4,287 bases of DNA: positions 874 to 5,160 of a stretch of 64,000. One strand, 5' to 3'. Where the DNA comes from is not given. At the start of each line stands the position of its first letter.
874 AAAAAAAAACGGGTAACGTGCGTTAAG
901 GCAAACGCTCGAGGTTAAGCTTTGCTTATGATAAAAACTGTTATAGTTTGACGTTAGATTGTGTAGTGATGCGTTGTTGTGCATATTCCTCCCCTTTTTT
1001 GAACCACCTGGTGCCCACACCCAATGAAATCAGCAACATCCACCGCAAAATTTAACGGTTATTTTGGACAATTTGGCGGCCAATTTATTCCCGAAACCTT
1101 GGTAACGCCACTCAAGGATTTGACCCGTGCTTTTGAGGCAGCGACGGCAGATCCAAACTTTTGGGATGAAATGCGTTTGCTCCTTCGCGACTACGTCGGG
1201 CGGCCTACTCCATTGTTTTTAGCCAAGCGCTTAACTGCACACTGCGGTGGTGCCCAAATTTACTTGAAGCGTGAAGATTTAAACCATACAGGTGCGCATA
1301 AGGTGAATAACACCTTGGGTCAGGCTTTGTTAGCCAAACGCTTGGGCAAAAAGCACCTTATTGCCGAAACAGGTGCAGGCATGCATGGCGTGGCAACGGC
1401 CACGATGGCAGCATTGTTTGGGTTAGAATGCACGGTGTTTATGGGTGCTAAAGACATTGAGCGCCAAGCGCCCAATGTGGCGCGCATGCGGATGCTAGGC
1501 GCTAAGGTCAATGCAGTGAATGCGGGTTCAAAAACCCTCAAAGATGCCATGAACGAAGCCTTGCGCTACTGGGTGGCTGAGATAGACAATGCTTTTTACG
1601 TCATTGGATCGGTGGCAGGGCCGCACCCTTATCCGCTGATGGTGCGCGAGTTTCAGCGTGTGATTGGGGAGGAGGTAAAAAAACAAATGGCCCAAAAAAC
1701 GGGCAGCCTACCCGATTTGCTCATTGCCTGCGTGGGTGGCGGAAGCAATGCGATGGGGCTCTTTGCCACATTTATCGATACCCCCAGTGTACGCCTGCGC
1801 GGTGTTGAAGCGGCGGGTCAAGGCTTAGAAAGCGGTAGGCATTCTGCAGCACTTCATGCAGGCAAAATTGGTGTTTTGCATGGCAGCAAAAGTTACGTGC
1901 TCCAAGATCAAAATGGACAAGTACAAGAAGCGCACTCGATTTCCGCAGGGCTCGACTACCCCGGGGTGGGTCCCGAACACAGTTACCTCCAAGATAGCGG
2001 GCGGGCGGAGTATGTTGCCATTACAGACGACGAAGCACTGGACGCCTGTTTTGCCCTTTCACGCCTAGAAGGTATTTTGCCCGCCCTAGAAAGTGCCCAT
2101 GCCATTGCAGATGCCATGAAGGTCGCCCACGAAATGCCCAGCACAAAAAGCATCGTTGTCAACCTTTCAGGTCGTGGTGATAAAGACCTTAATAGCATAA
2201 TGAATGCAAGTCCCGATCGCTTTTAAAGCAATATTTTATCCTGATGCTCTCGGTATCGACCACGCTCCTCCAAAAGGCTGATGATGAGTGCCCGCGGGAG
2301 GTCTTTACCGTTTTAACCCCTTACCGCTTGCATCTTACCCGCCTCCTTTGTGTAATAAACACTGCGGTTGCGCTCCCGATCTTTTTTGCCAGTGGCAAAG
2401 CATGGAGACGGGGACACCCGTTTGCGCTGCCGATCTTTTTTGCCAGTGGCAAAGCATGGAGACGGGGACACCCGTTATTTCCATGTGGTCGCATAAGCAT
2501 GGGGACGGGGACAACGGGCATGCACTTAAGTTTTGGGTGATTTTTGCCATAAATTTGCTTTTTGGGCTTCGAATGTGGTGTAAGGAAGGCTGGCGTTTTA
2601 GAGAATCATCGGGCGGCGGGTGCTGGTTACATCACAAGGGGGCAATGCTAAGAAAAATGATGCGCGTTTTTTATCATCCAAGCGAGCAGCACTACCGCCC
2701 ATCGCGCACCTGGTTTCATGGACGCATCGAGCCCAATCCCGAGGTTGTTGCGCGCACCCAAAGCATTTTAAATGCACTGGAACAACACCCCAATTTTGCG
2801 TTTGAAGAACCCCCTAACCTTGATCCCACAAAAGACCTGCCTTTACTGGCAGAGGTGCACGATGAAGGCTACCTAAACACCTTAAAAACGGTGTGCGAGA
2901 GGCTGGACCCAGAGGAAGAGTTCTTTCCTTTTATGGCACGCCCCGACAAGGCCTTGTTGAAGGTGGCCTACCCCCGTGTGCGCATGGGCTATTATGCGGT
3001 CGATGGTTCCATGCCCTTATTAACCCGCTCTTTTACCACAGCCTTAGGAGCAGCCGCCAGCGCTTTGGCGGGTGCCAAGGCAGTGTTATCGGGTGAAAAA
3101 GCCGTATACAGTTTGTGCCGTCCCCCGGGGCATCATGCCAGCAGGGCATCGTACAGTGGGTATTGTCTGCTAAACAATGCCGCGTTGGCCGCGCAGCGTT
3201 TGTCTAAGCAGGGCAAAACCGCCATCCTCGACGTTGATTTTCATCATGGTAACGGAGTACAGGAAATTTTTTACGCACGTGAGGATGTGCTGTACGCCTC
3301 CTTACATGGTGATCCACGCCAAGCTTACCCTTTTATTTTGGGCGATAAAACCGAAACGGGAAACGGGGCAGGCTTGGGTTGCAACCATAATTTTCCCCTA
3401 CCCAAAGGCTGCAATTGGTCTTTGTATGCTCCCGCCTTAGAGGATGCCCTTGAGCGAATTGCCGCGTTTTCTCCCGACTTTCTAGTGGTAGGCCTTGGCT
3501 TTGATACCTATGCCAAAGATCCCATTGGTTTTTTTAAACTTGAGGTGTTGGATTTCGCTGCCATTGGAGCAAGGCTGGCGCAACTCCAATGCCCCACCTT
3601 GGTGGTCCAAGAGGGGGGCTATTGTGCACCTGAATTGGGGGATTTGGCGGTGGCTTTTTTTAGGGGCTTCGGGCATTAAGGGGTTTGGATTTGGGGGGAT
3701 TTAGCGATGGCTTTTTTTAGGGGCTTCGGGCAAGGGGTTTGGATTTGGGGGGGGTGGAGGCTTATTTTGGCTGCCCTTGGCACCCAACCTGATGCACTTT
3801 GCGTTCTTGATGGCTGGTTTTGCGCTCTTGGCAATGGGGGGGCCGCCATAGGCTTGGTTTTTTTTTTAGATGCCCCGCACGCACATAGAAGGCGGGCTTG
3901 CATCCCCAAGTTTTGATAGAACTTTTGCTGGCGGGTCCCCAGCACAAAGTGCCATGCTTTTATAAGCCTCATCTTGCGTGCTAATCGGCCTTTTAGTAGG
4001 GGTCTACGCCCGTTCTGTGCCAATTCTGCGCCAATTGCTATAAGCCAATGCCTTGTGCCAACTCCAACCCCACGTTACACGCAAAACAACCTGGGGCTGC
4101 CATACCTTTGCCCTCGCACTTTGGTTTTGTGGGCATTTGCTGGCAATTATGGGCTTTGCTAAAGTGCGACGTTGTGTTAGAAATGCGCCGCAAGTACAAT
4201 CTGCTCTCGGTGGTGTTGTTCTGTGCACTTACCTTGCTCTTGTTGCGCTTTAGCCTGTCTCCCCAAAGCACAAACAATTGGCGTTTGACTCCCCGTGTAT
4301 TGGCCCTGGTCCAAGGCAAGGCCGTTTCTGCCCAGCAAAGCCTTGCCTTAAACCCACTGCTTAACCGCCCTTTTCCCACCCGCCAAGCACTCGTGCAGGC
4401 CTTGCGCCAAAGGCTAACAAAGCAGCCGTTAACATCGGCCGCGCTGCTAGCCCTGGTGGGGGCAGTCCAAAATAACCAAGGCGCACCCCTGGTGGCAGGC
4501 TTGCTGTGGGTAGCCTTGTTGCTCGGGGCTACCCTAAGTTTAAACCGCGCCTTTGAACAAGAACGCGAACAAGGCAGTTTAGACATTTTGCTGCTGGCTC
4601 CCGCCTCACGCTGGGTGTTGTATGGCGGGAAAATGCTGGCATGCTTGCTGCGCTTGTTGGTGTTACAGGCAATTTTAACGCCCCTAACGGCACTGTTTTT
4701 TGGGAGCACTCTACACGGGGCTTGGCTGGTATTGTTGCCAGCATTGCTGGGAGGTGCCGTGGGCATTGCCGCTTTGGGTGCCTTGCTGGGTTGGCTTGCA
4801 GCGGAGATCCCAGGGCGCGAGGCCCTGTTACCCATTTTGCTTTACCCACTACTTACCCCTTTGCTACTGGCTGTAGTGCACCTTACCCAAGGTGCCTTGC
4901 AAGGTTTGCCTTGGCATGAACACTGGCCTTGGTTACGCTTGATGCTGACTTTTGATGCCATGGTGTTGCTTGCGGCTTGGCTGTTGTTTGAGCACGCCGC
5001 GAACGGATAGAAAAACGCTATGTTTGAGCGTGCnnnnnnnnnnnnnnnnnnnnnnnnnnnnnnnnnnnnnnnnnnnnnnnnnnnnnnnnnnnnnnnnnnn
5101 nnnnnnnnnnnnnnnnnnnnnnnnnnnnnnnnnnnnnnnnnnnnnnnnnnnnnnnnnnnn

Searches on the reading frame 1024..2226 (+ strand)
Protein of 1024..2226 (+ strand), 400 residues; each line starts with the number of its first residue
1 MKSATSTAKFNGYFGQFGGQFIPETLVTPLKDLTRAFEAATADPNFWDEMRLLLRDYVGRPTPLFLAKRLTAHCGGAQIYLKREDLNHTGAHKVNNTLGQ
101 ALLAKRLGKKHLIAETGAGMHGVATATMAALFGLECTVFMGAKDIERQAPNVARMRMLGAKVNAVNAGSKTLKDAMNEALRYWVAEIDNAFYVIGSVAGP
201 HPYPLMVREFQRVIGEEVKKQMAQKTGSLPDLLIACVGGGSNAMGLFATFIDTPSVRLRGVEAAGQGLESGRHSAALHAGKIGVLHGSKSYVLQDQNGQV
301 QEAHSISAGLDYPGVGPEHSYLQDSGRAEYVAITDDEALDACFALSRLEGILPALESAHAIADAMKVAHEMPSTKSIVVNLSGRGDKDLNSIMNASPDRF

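Call 18: search_protein_families(library=pfam, proteins=[window:1024-2226:+])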
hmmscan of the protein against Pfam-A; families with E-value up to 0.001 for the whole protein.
window:1024-2226:+ (400 aa): 1 family
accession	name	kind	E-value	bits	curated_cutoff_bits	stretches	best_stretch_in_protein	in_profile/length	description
PF00291.31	PALP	-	1.1e-44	153.4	35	1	59-383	5-295/295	Pyridoxal-phosphate dependent enzyme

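Call 59: list_cluster_members(proteins=[window:1024-2226:+, window:6376-7188:+, window:12747-13673:-, window:16165-17283:+, window:22266-22985:+, window:31575-32426:+, window:56936-57499:-, window:52379-52843:-, window:54128-54880:-, window:59180-60871:-])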
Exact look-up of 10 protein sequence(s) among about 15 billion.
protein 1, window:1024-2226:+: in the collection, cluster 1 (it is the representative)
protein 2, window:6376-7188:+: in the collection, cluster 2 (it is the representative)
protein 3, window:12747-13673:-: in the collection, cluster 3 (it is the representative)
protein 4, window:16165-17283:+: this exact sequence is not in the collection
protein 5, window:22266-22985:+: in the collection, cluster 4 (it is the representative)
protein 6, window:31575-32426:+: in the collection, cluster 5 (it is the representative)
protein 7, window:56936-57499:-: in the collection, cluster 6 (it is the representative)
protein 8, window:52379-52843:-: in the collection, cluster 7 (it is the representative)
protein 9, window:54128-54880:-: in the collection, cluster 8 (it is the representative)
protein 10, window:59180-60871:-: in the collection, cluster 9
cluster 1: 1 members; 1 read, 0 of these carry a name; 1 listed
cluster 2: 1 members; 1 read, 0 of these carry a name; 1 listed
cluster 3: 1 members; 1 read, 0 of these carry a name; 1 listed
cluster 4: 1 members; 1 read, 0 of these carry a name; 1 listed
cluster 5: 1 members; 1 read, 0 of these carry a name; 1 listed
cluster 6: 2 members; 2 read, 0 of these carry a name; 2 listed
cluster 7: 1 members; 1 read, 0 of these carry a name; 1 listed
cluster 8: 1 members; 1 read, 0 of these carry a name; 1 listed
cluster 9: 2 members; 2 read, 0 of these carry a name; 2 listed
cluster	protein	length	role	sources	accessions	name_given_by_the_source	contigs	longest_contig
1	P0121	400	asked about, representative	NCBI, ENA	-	-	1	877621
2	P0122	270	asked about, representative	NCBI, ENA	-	-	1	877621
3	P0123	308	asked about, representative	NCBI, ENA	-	-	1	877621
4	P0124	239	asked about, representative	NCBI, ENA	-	-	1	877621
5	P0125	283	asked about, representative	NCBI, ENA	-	-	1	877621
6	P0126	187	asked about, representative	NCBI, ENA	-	-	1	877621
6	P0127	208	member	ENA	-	-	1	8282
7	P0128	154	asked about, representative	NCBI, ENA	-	-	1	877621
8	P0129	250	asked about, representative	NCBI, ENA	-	-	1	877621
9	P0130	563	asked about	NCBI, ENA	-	-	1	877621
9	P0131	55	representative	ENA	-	-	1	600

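Call 60: find_encoding_contigs(protein=P0127, flank=10000, max_places=5)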
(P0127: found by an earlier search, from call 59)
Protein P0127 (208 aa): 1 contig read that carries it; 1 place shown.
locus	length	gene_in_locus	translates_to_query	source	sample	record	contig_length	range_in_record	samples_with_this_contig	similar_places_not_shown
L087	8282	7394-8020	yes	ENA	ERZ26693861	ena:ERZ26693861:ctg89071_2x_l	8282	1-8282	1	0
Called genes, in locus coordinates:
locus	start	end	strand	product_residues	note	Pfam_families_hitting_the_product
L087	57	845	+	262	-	PF00106:adh_short, PF13561:adh_short_C2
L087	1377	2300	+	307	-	PF03372:Exo_endo_phos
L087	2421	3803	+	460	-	PF01555:N6_N4_Mtase, PF02945:Endonuclease_7 (weak), PF01844:HNH, PF14279:HNH_5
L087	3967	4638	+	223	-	PF02154:FliM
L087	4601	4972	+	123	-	PF01052:FliMN_C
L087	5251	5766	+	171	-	-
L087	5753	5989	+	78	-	-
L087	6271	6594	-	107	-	PF00106:adh_short, PF13561:adh_short_C2, PF23441:SDR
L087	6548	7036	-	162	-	PF00106:adh_short, PF01370:Epimerase (weak), PF08659:KR, PF13561:adh_short_C2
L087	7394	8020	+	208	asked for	PF08207:EFP_N, PF01132:EFP, PF09285:Elong-fact-P_C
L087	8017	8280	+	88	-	?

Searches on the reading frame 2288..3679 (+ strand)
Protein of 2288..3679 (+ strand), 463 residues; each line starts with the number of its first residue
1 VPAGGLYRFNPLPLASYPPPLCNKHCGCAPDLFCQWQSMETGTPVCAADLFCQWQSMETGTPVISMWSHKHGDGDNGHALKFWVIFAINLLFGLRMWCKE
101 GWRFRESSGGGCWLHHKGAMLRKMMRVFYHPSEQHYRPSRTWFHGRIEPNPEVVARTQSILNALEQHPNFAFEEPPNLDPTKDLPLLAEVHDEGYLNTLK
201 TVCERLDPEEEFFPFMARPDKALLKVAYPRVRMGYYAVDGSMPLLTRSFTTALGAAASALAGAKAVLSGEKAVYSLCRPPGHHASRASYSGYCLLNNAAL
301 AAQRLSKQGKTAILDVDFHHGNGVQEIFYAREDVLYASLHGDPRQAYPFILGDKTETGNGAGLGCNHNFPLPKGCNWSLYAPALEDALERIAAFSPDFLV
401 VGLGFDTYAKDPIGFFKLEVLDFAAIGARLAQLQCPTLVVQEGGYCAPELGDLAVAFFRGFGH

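Call 6: search_protein_families(library=ncbifam, proteins=[window:2288-3679:+])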
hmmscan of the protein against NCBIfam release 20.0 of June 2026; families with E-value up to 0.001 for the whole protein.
window:2288-3679:+ (463 aa): 0 families

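Call 18: search_protein_families(library=pfam, proteins=[window:2288-3679:+])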
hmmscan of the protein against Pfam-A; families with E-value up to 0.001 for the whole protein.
window:2288-3679:+ (463 aa): 1 family
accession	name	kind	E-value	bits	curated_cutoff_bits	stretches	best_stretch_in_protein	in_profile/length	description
PF00850.24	Hist_deacetyl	-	1.9e-65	221.6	27.9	1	151-458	2-295/298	Histone deacetylase domain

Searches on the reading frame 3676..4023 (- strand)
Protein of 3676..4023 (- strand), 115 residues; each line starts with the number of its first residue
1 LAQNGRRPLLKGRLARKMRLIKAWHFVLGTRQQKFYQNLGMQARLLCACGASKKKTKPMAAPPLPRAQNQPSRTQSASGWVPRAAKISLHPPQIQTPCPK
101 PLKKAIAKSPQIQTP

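Call 48: search_protein_families(library=pfam, proteins=[window:3676-4023:-], max_evalue=0.01)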
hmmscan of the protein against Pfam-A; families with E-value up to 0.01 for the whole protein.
window:3676-4023:- (115 aa): 0 families

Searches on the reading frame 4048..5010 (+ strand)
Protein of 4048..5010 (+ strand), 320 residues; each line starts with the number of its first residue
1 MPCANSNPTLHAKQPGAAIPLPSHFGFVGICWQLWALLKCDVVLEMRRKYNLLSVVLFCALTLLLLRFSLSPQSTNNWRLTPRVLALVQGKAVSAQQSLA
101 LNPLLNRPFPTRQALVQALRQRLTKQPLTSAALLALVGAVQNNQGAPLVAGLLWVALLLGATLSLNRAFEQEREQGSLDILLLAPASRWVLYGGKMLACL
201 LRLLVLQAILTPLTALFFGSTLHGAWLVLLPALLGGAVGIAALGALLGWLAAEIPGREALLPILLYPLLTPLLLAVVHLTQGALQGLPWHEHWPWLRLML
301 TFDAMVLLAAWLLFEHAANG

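Call 18: search_protein_families(library=pfam, proteins=[window:4048-5010:+])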
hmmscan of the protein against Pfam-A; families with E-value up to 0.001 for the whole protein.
window:4048-5010:+ (320 aa): 4 families
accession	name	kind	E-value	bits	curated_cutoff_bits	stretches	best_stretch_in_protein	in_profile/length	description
PF03379.19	CcmB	-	9.3e-23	81.2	24.9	1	147-310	46-205/215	CcmB protein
PF12698.13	ABC2_membrane_3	-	9.5e-07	28.6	31.6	1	126-250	146-264/347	ABC-2 family transporter protein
PF12679.13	ABC2_membrane_2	-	1.8e-05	24.6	27.2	1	117-249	35-176/283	ABC-2 family transporter protein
PF12730.13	ABC2_membrane_4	-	0.00051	20.5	27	1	153-222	56-128/179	ABC-2 family transporter protein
